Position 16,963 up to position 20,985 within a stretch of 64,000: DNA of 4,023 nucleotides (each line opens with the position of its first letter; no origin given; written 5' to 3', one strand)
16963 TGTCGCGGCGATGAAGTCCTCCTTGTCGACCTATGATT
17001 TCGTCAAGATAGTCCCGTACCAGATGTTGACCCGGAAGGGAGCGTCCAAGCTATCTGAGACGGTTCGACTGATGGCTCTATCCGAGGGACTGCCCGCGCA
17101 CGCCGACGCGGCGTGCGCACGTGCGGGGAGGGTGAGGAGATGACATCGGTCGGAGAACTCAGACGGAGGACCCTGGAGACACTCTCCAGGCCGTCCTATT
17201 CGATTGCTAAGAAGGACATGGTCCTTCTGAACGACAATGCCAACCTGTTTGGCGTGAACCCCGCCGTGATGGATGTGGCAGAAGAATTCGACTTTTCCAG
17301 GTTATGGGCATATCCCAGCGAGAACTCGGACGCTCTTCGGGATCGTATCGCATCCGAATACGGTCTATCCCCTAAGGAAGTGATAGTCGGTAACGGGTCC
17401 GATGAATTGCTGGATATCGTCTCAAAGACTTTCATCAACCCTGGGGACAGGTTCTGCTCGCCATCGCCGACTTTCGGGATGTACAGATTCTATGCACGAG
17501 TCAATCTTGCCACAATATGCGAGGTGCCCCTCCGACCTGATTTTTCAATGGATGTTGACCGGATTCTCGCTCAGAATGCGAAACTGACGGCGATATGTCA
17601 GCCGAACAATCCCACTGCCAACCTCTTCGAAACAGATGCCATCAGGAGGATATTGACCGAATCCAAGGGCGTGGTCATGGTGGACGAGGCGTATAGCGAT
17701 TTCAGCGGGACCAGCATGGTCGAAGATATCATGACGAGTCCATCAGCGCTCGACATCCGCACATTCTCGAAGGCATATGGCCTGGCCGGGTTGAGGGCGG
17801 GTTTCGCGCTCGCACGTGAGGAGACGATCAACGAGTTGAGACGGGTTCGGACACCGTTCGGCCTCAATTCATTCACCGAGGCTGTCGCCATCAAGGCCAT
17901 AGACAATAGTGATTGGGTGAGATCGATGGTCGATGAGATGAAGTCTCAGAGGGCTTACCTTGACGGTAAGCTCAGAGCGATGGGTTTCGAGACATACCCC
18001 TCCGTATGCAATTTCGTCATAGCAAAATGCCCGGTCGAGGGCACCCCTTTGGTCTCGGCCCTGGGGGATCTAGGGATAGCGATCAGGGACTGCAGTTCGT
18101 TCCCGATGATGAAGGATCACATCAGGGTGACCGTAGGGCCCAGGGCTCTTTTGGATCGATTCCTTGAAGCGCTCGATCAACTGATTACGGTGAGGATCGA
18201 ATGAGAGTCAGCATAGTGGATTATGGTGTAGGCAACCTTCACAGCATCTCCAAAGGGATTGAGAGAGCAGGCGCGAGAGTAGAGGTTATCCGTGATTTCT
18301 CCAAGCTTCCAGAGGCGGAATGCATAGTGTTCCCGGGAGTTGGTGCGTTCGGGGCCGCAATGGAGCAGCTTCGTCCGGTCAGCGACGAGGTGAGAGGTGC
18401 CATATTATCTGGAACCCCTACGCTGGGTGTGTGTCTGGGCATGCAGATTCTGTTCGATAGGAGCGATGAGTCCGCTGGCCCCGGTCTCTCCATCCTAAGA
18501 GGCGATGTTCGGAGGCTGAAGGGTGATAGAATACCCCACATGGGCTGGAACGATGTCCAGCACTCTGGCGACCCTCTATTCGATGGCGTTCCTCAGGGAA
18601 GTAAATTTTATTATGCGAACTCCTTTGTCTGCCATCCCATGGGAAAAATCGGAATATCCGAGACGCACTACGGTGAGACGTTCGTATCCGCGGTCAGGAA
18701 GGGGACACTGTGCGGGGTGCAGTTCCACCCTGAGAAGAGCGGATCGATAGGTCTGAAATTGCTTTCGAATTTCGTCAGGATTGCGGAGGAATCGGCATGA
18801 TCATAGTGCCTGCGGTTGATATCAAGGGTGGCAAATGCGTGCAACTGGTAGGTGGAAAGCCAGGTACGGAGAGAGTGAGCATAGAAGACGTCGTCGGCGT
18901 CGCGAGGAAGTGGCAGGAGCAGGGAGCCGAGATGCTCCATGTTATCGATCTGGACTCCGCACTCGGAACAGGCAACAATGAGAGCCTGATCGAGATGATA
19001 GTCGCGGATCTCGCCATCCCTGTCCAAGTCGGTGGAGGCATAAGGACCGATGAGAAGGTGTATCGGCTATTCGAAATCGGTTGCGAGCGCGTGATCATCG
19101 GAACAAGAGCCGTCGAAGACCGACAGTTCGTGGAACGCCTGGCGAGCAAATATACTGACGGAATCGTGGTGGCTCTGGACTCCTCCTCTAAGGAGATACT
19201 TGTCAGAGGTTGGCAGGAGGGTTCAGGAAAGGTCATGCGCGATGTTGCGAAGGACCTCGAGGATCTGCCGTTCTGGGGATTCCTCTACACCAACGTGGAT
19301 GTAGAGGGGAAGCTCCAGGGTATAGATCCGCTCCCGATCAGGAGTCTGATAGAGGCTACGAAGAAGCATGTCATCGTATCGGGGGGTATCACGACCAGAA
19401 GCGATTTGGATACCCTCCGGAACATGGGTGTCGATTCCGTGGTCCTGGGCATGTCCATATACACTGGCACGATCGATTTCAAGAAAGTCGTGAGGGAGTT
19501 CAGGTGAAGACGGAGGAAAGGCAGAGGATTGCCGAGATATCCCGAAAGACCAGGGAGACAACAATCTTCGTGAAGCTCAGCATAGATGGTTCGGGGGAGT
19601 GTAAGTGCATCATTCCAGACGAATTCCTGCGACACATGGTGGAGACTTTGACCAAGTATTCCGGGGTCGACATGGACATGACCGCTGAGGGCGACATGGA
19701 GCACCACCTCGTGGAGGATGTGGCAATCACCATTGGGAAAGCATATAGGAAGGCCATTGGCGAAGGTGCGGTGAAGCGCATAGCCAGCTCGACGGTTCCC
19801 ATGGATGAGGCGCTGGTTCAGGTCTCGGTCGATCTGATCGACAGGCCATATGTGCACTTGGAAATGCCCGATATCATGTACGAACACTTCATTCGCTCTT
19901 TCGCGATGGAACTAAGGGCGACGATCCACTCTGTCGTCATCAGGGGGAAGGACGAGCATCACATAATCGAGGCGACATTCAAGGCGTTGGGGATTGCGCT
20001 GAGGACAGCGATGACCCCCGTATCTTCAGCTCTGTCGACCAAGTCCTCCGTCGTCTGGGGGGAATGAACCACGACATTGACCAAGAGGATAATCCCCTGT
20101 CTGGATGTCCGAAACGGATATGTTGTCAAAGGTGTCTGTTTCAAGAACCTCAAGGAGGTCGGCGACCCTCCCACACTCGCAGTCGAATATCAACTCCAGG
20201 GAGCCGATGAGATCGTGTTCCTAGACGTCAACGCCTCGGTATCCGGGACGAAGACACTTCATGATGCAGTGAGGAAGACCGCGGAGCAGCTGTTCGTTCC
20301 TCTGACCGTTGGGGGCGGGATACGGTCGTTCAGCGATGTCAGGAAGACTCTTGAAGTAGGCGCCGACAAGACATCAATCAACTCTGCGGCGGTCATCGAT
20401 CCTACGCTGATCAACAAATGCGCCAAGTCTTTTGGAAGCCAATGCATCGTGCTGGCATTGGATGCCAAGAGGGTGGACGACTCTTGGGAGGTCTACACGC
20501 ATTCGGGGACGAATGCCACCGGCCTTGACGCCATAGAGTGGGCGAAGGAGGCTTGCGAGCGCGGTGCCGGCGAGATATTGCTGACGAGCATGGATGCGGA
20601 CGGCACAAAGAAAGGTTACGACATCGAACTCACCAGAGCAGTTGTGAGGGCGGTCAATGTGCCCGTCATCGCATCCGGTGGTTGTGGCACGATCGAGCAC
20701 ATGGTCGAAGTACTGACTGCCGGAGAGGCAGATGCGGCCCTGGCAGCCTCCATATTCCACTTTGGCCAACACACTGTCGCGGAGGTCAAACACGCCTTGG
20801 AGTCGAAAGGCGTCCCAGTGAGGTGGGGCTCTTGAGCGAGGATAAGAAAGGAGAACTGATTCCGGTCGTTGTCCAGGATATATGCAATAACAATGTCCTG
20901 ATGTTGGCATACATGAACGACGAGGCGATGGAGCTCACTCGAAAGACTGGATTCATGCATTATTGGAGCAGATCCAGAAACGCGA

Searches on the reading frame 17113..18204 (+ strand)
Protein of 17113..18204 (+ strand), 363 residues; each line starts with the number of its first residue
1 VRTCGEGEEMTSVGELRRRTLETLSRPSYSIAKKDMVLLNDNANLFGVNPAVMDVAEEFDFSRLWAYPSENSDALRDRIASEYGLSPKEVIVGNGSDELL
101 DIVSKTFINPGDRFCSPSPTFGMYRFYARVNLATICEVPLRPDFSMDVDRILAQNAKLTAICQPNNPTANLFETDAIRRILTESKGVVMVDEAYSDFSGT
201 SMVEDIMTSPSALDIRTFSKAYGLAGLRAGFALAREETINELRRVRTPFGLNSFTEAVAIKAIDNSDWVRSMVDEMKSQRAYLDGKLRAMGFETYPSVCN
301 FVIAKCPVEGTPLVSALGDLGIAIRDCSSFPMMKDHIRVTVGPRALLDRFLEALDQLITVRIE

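Call 68: search_protein_families(library=pfam, proteins=[window:17113-18204:+], max_evalue=1e-10)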
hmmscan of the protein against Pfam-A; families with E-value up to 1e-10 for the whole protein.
window:17113-18204:+ (363 aa): 1 family
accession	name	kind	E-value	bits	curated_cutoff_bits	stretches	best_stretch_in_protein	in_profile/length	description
PF00155.27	Aminotran_1_2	-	1.8e-51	175.8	19.7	1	34-354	1-361/361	Aminotransferase class I and II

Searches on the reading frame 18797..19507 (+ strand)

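Call 68: search_protein_families(library=pfam, proteins=[window:18797-19507:+], max_evalue=1e-10)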
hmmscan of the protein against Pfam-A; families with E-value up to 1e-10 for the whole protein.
window:18797-19507:+ (236 aa): 1 family
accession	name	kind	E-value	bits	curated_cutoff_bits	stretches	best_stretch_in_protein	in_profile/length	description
PF00977.27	His_biosynth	-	7.4e-65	219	23.6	1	3-226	2-227/228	Histidine biosynthesis protein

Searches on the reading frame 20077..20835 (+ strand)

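Call 68: search_protein_families(library=pfam, proteins=[window:20077-20835:+], max_evalue=1e-10)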
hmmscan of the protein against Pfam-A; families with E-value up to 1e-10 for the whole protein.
window:20077-20835:+ (252 aa): 1 family
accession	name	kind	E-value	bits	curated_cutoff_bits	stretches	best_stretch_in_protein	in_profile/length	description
PF00977.27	His_biosynth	-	8.6e-81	271.2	23.6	1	4-232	1-227/228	Histidine biosynthesis protein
